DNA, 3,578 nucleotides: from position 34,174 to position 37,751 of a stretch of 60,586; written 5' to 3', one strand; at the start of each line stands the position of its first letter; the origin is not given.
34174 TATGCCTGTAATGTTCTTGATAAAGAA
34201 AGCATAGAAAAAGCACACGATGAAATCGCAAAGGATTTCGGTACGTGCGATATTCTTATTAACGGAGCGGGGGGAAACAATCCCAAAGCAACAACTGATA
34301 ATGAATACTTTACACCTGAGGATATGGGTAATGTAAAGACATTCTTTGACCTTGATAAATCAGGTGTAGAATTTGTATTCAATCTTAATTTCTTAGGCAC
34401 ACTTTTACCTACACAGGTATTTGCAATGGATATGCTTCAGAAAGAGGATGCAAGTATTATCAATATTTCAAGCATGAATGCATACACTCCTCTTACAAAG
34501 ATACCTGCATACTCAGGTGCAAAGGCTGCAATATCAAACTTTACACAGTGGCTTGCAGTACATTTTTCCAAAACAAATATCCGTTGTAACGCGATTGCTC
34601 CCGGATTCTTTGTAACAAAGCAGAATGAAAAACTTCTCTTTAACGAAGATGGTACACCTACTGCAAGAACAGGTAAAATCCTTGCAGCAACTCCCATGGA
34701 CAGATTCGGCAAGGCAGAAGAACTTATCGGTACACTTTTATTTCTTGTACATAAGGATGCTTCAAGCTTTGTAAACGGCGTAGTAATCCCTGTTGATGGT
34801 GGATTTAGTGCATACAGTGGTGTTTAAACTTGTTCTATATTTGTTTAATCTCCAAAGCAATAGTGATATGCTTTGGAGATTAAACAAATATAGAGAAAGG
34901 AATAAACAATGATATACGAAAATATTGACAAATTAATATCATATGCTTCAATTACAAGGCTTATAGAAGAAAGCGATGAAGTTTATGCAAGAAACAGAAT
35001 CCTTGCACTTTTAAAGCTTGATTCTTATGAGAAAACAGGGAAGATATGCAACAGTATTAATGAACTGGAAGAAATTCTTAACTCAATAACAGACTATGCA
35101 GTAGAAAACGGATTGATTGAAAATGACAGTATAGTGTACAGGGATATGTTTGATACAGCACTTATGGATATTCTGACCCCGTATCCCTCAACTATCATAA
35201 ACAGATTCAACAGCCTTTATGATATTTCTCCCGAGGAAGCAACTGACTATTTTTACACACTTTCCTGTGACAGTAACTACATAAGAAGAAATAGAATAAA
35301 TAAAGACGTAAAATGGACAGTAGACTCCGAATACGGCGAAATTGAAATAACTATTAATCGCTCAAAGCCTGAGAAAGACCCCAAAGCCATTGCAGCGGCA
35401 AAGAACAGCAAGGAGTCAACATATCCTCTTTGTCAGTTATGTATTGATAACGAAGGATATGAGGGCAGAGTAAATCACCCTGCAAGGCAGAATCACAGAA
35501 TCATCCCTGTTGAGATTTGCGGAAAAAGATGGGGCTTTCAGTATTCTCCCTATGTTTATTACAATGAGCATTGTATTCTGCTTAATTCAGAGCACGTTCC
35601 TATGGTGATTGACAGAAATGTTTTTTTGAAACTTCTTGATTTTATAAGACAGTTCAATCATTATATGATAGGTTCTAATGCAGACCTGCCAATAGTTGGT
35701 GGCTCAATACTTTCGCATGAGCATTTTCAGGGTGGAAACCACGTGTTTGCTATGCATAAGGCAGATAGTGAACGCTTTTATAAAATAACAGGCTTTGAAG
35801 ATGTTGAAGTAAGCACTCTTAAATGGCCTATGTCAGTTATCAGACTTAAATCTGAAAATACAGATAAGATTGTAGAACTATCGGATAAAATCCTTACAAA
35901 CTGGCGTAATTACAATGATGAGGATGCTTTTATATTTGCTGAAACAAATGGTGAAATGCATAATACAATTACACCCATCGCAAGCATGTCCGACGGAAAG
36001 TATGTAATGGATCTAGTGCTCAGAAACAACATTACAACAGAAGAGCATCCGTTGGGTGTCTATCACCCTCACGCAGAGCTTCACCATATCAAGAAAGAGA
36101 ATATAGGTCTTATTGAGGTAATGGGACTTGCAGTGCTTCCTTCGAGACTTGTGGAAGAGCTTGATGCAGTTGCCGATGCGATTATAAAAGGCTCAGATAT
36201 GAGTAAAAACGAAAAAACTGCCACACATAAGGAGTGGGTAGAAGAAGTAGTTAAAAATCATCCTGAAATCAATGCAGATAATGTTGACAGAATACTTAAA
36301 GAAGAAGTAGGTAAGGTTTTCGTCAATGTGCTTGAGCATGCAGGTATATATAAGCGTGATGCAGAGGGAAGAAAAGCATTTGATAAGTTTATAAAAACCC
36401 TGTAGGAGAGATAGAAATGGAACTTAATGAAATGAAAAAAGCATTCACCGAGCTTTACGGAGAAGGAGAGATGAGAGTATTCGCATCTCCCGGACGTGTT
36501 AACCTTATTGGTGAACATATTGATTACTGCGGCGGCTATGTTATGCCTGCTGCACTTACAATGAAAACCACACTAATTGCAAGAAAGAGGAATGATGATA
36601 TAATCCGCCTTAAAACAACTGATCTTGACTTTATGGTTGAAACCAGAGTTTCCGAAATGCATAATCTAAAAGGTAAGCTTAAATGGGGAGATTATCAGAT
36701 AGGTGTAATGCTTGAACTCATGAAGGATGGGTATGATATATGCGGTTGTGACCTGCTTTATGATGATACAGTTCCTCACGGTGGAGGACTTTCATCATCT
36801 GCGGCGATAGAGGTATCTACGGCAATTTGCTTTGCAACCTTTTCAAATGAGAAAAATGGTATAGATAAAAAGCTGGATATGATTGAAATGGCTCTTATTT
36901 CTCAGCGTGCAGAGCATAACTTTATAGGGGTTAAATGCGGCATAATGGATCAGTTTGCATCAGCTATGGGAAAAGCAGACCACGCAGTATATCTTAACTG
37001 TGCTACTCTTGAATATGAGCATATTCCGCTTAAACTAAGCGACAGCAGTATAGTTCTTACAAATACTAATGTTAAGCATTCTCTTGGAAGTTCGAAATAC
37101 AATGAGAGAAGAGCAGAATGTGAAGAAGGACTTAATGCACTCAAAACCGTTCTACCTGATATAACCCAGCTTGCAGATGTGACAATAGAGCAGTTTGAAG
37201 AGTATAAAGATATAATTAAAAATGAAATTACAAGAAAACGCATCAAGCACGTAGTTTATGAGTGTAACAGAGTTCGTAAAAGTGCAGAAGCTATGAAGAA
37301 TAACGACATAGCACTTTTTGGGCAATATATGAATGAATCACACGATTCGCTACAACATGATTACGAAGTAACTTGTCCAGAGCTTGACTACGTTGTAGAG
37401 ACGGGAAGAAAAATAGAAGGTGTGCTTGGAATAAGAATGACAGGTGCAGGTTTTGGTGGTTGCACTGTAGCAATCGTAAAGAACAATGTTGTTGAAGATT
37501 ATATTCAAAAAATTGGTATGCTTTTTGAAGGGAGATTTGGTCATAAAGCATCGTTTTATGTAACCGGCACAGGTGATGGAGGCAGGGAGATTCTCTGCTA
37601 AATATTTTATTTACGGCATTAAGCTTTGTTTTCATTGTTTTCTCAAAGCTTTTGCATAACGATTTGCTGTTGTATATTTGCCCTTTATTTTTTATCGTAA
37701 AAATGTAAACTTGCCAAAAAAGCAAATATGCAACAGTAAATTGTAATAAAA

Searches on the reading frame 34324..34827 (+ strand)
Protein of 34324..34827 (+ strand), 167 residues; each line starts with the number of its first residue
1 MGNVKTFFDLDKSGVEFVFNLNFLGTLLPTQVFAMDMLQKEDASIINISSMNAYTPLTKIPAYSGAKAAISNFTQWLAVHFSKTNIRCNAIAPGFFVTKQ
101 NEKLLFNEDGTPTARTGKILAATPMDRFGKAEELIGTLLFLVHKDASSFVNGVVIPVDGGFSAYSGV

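Call 6: search_protein_families(library=pfam, proteins=[window:34324-34827:+], max_evalue=0.001)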
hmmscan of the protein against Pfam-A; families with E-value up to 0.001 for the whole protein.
window:34324-34827:+ (167 aa): 2 families
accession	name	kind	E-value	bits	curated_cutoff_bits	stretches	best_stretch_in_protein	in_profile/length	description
PF13561.12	adh_short_C2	-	4.8e-27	95.5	27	1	5-162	87-236/236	Enoyl-(Acyl carrier protein) reductase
PF00106.31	adh_short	-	4.2e-22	79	26.6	1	3-104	89-190/195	short chain dehydrogenase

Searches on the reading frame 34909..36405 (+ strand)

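Call 6: search_protein_families(library=pfam, proteins=[window:34909-36405:+], max_evalue=0.001)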
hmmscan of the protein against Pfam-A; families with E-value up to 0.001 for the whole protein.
window:34909-36405:+ (498 aa): 2 families
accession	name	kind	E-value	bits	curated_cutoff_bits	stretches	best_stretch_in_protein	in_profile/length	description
PF01087.27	GalP_UDP_transf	-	1.1e-40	140.5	22.1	1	19-231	3-184/184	Galactose-1-phosphate uridyl transferase, N-terminal domain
PF02744.22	GalP_UDP_tr_C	-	3.5e-23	82.6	29.2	1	247-443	3-163/165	Galactose-1-phosphate uridyl transferase, C-terminal domain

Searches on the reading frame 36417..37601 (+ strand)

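Call 6: search_protein_families(library=pfam, proteins=[window:36417-37601:+], max_evalue=0.001)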
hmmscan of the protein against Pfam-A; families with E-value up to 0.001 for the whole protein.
window:36417-37601:+ (394 aa): 3 families
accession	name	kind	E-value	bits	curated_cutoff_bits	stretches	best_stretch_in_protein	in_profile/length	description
PF10509.15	GalKase_gal_bdg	-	1.6e-20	72.8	23.1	1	8-57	1-49/49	Galactokinase galactose-binding signature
PF00288.32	GHMP_kinases_N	-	3.6e-15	56.4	22.3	1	98-186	6-87/87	GHMP kinases N terminal domain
PF08544.19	GHMP_kinases_C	-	1.7e-13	51.2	21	1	290-356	2-68/85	GHMP kinases C terminal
